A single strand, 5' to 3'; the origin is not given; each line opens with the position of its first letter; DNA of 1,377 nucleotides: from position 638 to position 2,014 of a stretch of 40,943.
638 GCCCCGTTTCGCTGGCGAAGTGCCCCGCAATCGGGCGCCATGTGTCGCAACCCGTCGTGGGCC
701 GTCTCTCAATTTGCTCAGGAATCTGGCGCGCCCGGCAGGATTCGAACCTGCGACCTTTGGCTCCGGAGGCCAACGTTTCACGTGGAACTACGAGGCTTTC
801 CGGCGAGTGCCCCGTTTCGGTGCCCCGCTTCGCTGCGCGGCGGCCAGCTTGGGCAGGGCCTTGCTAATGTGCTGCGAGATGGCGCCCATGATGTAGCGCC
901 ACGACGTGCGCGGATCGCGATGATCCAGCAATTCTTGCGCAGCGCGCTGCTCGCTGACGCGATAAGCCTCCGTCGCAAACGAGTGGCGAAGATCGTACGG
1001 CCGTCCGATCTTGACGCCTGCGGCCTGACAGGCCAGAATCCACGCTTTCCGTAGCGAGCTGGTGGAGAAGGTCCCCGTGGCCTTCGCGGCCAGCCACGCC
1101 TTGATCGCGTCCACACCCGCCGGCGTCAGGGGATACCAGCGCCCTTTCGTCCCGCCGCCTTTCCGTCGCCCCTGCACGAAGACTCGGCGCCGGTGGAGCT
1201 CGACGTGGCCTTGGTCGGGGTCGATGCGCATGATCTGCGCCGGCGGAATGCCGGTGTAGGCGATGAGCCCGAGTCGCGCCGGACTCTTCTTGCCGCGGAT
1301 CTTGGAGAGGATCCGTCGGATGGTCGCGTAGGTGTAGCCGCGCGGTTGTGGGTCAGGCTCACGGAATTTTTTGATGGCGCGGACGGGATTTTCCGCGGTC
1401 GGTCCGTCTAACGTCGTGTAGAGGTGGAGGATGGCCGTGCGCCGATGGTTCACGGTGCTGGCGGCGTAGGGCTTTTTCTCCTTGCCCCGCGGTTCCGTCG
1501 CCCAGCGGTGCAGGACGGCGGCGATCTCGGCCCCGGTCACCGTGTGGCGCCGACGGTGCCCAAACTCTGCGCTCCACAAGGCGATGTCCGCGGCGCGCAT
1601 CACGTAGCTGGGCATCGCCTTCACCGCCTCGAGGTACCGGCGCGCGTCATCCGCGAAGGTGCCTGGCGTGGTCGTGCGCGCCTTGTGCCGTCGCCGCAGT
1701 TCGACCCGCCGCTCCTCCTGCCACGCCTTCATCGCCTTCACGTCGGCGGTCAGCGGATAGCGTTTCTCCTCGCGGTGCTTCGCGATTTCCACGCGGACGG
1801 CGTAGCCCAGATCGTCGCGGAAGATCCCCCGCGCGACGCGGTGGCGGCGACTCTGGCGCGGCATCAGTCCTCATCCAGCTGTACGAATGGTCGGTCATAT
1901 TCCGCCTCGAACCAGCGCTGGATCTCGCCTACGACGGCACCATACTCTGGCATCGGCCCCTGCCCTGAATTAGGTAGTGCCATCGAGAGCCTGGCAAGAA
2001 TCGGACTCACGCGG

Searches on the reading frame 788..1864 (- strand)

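Call 13: search_protein_families(library=pfam, proteins=[window:788-1864:-], max_evalue=0.01)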
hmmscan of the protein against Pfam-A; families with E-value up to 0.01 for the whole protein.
window:788-1864:- (358 aa): 1 family
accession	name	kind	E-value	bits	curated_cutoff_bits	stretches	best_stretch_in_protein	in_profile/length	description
PF00589.27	Phage_integrase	-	6.8e-08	32.9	27.1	1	198-325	28-166/172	Phage integrase family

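Call 14: search_protein_families(library=phrogs, proteins=[window:788-1864:-], max_evalue=0.01)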
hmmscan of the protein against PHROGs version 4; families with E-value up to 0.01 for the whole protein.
window:788-1864:- (358 aa): 2 families
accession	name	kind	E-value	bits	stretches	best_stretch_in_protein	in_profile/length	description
phrog_1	-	integration and excision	2.8e-18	67.5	1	46-340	149-447/611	integrase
phrog_216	-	integration and excision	1.2e-09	38.8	1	215-326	102-223/301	integrase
